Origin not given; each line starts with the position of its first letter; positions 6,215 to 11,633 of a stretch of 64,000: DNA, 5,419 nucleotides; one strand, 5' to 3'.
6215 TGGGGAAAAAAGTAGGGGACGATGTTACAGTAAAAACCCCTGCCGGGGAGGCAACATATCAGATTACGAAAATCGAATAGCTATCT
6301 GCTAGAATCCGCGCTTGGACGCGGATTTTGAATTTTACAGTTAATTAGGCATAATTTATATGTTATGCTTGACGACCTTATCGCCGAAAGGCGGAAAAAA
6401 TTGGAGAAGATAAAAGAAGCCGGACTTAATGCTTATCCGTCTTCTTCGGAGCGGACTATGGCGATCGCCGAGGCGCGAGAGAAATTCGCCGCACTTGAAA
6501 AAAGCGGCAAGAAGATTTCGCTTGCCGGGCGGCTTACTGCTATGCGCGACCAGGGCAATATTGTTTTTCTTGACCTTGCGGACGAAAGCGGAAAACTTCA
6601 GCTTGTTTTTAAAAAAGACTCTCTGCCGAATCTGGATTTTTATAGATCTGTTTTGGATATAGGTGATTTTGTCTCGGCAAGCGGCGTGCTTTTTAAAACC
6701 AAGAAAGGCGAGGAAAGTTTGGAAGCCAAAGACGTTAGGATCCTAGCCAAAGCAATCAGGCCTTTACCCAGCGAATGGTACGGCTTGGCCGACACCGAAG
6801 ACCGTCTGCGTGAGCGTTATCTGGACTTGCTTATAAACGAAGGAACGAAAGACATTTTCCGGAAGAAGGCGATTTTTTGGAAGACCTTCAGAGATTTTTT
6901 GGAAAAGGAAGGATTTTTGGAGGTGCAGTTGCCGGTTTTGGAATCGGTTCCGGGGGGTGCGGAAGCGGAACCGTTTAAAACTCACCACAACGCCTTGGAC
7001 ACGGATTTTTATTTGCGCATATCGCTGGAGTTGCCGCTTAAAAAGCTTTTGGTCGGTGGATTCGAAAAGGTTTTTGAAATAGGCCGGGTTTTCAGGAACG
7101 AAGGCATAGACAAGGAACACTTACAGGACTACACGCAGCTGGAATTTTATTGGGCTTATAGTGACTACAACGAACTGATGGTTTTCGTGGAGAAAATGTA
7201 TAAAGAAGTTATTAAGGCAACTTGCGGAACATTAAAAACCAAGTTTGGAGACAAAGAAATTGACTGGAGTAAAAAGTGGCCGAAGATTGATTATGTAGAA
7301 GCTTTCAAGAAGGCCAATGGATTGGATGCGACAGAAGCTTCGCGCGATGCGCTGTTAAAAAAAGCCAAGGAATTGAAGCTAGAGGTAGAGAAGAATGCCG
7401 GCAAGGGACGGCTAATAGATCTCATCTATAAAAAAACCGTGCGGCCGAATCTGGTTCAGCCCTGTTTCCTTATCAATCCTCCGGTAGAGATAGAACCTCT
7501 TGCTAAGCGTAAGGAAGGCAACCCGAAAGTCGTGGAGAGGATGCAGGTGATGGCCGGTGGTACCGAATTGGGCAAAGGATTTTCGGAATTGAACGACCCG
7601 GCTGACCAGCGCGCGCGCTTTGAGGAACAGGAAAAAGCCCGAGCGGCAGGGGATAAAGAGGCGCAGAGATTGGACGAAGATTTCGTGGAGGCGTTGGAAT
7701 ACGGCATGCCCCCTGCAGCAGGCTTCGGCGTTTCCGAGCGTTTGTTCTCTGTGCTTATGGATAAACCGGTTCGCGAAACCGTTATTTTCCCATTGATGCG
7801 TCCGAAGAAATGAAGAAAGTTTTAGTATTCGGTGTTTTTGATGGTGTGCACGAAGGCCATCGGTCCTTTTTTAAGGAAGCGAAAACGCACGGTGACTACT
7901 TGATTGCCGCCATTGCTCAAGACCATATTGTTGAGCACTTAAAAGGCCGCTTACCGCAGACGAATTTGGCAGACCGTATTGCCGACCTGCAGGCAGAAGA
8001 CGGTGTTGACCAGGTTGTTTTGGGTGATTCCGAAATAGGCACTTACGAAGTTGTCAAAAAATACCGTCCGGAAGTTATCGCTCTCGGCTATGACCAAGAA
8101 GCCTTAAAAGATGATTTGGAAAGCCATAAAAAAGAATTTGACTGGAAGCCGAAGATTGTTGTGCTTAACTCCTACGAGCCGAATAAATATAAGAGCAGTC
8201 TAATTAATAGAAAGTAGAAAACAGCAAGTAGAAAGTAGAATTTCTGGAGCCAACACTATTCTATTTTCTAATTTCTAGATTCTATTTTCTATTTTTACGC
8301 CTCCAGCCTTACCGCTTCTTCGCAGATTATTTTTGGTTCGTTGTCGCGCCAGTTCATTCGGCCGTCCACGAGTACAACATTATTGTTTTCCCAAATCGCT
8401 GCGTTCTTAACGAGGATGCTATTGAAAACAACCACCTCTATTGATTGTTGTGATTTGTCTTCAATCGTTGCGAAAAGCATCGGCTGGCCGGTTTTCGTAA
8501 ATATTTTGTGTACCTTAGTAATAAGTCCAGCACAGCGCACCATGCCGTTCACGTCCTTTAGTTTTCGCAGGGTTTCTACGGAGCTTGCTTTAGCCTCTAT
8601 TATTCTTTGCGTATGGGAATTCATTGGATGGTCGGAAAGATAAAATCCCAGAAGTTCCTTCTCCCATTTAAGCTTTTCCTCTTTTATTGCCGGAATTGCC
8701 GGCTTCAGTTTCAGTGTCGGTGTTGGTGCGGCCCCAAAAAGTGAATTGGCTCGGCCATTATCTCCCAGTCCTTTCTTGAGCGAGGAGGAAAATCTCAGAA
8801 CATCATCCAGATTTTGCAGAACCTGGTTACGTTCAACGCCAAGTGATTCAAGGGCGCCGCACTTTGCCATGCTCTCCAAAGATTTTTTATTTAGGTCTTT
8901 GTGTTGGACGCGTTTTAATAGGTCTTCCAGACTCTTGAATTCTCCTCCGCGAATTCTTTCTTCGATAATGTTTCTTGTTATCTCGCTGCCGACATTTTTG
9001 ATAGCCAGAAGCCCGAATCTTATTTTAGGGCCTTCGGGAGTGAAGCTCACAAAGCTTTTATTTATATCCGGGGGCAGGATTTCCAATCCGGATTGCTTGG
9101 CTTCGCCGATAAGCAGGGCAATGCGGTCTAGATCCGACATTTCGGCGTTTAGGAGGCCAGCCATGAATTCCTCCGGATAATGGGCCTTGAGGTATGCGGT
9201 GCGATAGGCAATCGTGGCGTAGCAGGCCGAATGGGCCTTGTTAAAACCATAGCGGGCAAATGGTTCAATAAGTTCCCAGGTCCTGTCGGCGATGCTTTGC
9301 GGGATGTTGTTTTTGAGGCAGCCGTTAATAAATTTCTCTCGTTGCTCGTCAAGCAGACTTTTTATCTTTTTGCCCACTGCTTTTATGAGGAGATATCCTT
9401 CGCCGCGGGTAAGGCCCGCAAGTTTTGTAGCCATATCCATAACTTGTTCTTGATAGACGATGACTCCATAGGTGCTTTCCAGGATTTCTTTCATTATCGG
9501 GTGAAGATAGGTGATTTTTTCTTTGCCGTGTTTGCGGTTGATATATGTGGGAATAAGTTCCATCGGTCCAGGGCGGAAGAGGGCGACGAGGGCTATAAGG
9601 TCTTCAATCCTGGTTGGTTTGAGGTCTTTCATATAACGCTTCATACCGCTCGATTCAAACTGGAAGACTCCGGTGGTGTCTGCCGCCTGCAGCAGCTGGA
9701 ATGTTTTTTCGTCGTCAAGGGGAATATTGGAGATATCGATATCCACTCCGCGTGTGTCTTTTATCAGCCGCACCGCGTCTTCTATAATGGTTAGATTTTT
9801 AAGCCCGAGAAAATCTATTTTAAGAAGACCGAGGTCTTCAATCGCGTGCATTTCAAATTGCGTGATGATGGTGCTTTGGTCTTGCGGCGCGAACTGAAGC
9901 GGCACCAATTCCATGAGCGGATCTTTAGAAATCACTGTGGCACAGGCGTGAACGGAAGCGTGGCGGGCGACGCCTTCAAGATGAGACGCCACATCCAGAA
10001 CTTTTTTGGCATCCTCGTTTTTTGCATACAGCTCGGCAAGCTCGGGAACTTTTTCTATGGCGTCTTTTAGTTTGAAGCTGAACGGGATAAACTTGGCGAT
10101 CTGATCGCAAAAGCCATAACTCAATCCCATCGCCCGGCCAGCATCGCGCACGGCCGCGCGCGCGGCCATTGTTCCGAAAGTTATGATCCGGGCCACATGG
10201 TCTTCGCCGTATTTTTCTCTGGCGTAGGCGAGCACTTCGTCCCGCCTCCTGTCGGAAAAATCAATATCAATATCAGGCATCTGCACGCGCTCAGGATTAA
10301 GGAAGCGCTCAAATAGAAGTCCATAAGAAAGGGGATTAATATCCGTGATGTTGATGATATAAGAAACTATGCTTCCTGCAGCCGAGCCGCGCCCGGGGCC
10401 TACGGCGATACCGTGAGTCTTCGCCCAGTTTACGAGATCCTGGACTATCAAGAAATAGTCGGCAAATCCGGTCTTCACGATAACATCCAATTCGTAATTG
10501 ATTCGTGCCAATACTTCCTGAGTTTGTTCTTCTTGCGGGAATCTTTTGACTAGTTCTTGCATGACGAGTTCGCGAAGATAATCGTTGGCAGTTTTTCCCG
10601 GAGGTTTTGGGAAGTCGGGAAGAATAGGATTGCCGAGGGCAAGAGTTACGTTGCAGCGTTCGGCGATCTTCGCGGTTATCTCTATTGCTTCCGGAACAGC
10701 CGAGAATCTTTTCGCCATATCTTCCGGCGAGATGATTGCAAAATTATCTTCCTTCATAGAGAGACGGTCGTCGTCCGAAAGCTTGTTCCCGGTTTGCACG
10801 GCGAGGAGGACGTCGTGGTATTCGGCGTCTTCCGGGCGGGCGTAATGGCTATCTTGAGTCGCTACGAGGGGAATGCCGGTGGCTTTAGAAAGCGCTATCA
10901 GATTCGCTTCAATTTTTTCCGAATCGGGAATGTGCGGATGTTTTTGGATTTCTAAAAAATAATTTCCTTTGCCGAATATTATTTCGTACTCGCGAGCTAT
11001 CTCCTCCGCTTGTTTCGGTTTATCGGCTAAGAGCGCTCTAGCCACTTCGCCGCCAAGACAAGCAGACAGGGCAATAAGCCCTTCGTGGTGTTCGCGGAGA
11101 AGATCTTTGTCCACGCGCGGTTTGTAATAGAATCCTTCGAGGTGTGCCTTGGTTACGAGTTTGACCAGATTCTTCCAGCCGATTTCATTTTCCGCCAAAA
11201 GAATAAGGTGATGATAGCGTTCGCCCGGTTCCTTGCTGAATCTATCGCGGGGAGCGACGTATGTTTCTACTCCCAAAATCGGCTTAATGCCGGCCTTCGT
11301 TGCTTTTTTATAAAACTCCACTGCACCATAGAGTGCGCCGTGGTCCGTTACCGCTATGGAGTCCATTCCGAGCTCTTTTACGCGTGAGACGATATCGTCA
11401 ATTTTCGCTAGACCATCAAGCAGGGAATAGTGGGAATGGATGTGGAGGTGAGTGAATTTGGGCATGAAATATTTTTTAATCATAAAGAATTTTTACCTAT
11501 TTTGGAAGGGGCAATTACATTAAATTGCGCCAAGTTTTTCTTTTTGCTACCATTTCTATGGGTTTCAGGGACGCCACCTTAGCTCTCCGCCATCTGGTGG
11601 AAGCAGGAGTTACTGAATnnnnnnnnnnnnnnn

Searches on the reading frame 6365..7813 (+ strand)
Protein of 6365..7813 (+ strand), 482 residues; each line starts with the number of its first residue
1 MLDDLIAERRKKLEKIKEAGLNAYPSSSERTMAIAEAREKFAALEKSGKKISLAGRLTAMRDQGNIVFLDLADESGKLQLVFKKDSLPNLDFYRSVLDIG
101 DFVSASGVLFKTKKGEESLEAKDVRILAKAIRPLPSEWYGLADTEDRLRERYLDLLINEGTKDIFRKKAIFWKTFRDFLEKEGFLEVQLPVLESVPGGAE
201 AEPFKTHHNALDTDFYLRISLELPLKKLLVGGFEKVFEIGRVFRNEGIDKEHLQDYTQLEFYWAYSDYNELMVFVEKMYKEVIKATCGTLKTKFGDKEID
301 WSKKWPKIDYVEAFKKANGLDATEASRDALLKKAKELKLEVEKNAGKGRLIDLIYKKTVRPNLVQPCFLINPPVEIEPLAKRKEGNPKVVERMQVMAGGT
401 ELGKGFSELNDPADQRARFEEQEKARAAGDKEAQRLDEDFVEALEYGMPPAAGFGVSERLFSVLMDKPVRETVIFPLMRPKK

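Call 15: search_protein_families(library=pfam, proteins=[window:6365-7813:+], max_evalue=0.001)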
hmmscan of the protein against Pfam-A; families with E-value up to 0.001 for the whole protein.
window:6365-7813:+ (482 aa): 3 families
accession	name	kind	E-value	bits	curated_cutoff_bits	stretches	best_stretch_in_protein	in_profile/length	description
PF00152.25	tRNA-synt_2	-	8.9e-72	242.2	25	1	144-478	2-307/308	tRNA synthetases class II (D, K and N)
PF01336.31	tRNA_anti-codon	-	1.6e-14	54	27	1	52-127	2-75/75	OB-fold nucleic acid binding domain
PF01409.25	tRNA-synt_2d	-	2.3e-05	24.5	19.8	1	235-286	104-157/246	tRNA synthetases class II core domain (F)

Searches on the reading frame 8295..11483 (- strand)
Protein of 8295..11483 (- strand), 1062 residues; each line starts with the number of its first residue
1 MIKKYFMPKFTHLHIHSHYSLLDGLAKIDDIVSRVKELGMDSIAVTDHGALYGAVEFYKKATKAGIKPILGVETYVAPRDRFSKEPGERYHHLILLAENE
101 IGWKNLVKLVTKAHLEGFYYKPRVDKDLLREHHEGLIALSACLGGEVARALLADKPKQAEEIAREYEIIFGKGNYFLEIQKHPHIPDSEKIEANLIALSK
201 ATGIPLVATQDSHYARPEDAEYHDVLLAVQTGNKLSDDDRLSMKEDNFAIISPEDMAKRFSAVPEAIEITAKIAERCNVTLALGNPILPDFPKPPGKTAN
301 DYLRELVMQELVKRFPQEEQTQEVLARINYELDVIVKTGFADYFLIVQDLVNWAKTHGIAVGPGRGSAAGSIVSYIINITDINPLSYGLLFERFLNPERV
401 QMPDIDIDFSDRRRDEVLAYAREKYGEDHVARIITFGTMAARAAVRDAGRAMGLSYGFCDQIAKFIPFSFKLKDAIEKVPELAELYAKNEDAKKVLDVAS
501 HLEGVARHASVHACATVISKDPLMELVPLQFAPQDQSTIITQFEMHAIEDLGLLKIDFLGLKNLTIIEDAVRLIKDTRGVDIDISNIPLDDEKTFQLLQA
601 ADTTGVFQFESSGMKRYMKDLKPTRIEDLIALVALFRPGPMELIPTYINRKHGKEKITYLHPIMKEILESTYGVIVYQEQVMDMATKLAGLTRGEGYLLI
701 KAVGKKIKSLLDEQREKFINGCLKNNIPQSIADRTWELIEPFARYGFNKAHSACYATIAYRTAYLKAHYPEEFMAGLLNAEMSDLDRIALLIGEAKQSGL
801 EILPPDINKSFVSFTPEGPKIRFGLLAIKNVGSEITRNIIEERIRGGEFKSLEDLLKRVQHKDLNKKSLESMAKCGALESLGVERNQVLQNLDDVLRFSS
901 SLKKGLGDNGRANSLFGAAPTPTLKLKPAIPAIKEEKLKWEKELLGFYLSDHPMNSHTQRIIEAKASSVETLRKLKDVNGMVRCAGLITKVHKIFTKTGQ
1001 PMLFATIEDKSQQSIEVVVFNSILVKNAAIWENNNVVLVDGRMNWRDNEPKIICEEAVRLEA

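Call 15: search_protein_families(library=pfam, proteins=[window:8295-11483:-], max_evalue=0.001)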
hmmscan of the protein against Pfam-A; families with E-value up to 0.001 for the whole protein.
window:8295-11483:- (1062 aa): 5 families
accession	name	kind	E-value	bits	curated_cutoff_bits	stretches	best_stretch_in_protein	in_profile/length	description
PF07733.18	DNA_pol3_alpha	-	3.5e-104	348.5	23.9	1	301-560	1-260/260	Bacterial DNA polymerase III alpha NTPase domain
PF17657.6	DNA_pol3_finger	-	1.1e-63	213.9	22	1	563-726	1-166/166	Bacterial DNA polymerase III alpha subunit finger domain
PF02811.25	PHP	-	2.5e-60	204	26.4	1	12-182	1-164/164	PHP domain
PF14579.12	HHH_6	-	3.3e-29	101.4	25.6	1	799-887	1-89/90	Helix-hairpin-helix motif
PF01336.31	tRNA_anti-codon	-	5.6e-08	33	27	1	982-1057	1-72/75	OB-fold nucleic acid binding domain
